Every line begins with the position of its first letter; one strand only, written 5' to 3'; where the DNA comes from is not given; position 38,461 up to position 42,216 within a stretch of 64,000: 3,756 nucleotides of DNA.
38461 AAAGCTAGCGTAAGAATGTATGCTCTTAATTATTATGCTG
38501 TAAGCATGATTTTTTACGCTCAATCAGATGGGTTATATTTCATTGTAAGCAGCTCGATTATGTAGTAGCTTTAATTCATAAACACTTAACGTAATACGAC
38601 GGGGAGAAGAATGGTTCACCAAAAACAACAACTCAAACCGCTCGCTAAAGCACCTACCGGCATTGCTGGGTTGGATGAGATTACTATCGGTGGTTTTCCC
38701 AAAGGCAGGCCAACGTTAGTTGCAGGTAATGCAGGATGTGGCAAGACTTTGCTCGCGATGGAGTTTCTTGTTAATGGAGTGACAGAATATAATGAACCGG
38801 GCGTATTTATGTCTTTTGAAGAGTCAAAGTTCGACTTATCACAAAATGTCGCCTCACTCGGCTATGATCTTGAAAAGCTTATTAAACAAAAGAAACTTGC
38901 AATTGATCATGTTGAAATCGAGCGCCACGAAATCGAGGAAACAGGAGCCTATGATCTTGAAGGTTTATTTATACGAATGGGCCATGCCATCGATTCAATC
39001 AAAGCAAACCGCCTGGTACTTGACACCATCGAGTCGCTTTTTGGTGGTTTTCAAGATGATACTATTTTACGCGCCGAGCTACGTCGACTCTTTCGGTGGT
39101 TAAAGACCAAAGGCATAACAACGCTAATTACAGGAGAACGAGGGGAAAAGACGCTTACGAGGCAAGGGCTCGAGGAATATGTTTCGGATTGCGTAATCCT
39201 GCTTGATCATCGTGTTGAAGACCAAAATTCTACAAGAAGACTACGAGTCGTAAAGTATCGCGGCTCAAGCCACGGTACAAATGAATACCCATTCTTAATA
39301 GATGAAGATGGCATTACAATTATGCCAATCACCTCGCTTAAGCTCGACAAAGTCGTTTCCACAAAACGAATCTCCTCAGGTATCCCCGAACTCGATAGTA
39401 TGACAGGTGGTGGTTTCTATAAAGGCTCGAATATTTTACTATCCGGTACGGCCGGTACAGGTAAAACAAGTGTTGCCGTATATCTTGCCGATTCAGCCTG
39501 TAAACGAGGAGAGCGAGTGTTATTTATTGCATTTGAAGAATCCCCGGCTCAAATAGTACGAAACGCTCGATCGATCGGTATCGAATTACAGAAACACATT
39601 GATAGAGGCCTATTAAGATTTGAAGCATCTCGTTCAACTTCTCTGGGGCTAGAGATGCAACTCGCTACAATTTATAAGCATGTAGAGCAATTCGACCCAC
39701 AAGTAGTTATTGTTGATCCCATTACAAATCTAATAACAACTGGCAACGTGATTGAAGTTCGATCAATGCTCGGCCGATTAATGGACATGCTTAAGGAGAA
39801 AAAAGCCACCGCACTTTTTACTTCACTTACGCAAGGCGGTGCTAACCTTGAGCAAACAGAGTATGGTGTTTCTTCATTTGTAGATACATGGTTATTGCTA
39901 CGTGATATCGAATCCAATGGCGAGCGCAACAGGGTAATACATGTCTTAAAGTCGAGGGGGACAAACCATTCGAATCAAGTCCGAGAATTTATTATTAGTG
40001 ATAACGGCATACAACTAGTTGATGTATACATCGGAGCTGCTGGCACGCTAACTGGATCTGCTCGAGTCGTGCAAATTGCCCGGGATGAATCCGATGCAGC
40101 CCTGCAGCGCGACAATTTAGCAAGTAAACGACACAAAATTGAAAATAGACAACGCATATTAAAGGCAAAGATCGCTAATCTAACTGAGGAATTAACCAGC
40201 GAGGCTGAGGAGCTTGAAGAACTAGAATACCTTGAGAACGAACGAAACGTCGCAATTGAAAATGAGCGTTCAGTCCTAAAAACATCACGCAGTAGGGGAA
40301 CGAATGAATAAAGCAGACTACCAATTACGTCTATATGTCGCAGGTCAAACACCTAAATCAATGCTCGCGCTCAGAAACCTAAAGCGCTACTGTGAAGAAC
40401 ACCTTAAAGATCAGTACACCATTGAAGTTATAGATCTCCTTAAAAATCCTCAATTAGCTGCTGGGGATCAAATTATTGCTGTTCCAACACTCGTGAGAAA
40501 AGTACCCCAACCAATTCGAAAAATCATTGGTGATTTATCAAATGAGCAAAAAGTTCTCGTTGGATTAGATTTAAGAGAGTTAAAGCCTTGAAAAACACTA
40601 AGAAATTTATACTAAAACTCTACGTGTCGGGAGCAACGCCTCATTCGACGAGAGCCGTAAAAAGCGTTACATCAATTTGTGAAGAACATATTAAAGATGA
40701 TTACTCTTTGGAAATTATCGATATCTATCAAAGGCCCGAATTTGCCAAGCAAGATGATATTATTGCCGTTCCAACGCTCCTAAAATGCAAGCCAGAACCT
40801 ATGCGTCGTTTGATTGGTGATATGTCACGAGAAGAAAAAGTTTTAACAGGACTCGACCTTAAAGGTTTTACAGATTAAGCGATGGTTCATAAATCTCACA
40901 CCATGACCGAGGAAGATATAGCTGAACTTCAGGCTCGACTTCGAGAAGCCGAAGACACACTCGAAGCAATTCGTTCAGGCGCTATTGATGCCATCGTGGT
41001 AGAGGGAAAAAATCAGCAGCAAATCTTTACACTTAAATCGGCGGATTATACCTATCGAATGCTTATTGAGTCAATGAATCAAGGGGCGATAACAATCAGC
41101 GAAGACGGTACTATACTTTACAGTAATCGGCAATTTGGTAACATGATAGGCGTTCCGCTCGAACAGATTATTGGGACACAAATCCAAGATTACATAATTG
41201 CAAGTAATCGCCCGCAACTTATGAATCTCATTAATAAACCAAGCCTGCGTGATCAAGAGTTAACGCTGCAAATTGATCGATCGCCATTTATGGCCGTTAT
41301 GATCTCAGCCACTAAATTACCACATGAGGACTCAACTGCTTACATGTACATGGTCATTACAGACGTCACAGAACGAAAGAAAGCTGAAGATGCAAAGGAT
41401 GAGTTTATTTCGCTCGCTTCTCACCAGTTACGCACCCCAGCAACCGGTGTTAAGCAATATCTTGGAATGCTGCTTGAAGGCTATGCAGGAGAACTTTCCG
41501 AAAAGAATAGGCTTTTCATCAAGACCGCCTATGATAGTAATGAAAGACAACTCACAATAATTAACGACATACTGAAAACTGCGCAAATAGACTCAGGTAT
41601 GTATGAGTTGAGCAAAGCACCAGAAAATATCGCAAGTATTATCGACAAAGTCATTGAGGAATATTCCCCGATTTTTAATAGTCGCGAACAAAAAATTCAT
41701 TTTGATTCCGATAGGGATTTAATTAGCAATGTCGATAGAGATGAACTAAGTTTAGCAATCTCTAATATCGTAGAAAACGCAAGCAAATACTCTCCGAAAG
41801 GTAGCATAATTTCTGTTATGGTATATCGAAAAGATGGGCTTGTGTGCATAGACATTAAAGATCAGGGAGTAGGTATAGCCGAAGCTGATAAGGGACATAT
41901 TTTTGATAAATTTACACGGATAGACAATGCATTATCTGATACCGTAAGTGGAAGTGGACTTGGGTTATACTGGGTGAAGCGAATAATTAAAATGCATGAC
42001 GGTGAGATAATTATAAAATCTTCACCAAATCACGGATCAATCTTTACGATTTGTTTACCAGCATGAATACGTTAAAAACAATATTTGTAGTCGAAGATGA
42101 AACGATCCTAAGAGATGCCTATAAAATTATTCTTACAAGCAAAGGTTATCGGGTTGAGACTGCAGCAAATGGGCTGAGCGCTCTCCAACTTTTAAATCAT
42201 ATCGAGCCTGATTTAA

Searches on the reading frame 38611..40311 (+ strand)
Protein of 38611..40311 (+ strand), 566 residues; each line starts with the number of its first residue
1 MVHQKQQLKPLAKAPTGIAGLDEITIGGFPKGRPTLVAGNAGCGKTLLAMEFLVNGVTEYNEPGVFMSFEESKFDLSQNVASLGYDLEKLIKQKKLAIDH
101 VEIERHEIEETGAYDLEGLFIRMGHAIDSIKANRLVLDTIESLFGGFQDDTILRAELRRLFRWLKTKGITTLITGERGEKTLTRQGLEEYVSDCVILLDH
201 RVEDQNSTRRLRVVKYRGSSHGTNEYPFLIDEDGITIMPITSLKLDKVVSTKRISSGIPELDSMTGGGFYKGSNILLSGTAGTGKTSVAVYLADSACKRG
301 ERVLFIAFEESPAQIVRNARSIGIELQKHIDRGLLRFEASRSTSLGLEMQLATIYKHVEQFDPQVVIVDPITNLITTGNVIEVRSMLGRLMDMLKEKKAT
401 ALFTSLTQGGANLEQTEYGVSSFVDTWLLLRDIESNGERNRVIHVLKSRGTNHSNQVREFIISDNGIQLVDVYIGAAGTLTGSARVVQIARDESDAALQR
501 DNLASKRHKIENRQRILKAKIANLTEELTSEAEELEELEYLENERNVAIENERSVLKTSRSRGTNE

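Call 14: search_protein_families(library=pfam, proteins=[window:38611-40311:+], max_evalue=0.001)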
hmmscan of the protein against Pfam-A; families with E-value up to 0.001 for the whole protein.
window:38611-40311:+ (566 aa): 24 families
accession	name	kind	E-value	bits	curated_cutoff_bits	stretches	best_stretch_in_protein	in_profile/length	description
PF06745.19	ATPase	-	1.1e-116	388.6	26.6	2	15-240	2-229/231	KaiC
PF13481.12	AAA_25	-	3.2e-18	66.5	27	2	243-396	5-175/195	AAA domain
PF03796.21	DnaB_C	-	1.9e-14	54.1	27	2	254-325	2-73/255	DnaB-like helicase C terminal domain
PF00154.27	RecA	-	2.5e-10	40.7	27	1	9-95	28-113/262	recA bacterial DNA recombination protein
PF13401.12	AAA_22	-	1.6e-09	38.6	27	1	273-395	6-109/130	AAA domain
PF13191.12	AAA_16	-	1.1e-08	36.2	32.6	1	273-348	25-92/167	AAA ATPase domain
PF01695.23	IstB_IS21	-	6.8e-08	32.7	24.1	1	273-309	93-129/238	IstB-like ATP binding protein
PF05729.18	NACHT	-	1.3e-06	28.8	26.7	0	33-180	1-133/167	NACHT domain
PF00004.35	AAA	-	2.7e-06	28.3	21.2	0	275-399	1-100/131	ATPase family associated with various cellular activities (AAA)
PF20720.3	nSTAND3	-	1.4e-05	25.3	27.2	0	274-306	19-51/155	Novel STAND NTPase 3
PF13479.12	AAA_24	-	2.7e-05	24.6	27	0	273-319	3-41/195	AAA domain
PF12775.13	AAA_7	-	3.4e-05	23.9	25.8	0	31-69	32-69/181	P-loop containing dynein motor region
PF24883.2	NPHP3_N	-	4.1e-05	24.3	24.8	0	275-311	25-61/164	Nephrocystin 3, N-terminal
PF13238.12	AAA_18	-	5.7e-05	24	29.4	0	275-311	1-36/128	AAA domain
PF00270.35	DEAD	-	0.0001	22.6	26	0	270-328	12-74/167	DEAD/DEAH box helicase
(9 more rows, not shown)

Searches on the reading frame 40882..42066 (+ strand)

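Call 14: search_protein_families(library=pfam, proteins=[window:40882-42066:+], max_evalue=0.001)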
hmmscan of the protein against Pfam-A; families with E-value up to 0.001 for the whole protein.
window:40882-42066:+ (394 aa): 7 families
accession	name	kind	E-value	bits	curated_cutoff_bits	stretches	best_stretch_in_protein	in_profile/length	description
PF02518.31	HATPase_c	-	7.4e-24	84.8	26.4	1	285-393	2-108/111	Histidine kinase-, DNA gyrase B-, and HSP90-like ATPase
PF00512.31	HisKA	-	1.7e-12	47.7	26.9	1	171-239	1-66/66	His Kinase A (phospho-acceptor) domain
PF13426.13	PAS_9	-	5e-08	33.6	27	1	69-164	4-103/103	PAS domain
PF00989.32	PAS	-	1.3e-07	32.1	22.6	1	58-146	3-97/113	PAS fold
PF08448.16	PAS_4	-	1.7e-06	28.6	23.1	1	63-166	2-109/110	PAS fold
PF24820.1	Diguanyl_cycl_sensor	-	9.9e-06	25.9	28.1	1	61-140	1-79/109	Diguanylate cyclase-like sensor domain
PF12860.13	PAS_7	-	1.1e-05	26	27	1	62-117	1-57/115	PAS fold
